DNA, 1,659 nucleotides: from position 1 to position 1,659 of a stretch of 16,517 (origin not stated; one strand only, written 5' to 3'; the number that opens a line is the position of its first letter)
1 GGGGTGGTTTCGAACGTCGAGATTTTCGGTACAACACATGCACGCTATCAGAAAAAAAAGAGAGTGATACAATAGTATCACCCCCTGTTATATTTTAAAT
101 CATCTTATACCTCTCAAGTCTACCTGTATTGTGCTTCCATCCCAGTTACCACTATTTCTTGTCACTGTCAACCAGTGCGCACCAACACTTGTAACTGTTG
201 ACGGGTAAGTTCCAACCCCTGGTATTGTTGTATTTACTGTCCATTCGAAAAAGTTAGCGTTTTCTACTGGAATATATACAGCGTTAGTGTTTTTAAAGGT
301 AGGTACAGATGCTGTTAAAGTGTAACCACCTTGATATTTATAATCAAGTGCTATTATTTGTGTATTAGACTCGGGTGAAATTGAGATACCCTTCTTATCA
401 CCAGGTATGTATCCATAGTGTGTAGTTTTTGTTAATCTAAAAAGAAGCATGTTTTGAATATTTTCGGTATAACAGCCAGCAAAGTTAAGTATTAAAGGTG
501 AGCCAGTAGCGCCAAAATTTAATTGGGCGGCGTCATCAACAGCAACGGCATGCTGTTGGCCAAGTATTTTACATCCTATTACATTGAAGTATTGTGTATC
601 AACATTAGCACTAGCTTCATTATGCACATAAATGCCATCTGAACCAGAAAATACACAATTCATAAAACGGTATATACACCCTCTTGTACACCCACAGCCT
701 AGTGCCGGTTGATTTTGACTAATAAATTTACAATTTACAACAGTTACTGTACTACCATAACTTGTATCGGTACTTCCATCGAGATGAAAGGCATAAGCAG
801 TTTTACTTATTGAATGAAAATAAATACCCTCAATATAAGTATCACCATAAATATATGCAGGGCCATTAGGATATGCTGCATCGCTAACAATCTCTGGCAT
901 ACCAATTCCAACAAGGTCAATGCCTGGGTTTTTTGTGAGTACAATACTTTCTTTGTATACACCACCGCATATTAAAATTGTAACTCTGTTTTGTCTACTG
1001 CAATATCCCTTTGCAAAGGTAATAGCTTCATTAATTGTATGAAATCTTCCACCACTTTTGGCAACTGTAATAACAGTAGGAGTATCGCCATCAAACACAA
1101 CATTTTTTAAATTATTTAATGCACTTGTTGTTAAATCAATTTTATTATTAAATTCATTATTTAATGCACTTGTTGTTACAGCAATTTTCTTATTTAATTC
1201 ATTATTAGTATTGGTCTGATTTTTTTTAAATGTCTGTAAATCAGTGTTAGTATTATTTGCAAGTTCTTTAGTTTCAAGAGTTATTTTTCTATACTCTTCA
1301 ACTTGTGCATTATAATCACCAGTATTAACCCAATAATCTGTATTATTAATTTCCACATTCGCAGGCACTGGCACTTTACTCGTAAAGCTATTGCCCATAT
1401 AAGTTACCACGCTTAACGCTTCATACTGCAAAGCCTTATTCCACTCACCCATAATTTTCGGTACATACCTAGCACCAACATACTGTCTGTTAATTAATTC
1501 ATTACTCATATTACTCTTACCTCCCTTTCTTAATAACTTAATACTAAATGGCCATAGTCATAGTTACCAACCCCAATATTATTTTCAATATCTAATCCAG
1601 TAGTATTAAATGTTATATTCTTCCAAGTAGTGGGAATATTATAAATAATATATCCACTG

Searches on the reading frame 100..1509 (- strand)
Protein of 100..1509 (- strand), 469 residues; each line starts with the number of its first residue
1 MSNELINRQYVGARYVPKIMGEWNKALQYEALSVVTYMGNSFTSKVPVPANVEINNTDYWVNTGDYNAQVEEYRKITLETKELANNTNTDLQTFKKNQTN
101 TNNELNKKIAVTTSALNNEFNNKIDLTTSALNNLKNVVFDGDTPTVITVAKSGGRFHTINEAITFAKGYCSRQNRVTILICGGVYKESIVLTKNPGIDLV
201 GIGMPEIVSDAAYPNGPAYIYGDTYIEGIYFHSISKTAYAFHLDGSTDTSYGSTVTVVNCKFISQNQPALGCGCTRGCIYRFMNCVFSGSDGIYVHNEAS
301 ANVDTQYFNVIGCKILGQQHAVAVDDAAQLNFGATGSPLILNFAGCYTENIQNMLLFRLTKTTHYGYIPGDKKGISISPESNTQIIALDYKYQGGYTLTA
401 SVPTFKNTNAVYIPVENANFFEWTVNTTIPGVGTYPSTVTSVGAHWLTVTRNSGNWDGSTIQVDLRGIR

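Call 43: find_related_loci(query=window:100-1509:-, collection=viral_contigs, flank=1500)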
Query window:100-1509:- (469 aa) in viral_contigs; peptide patterns used: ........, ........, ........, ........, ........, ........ (x = any residue, [..] = any of these).
50 stretches matched a pattern; 47 encode a relative of the query (tblastn E <= 1e-3); 47 distinct loci.
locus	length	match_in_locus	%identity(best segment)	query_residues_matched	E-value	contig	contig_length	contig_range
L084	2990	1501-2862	86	1-469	0e+0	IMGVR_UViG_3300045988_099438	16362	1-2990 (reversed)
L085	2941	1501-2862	83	1-469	0e+0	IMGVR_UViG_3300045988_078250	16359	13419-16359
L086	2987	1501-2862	83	1-469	0e+0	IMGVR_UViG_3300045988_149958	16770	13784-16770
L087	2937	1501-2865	84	1-469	0e+0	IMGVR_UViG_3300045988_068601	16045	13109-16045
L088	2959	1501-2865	83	1-469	0e+0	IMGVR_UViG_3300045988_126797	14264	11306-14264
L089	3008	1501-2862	82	1-469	0e+0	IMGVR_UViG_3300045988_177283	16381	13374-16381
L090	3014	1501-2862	82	1-469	0e+0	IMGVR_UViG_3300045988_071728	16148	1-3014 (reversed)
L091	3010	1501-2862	81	1-469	0e+0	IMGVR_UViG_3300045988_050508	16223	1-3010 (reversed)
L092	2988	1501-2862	81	1-469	0e+0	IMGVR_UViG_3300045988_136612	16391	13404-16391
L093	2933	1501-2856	80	3-469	0e+0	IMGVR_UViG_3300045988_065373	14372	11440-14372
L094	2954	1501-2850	79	5-469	0e+0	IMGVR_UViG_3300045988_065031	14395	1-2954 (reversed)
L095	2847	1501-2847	80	1-464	0e+0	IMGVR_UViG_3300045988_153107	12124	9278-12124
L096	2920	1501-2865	78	1-469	0e+0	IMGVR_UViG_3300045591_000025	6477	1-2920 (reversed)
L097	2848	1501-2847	80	1-463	0e+0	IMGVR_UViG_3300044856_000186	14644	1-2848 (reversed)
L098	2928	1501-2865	78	1-469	0e+0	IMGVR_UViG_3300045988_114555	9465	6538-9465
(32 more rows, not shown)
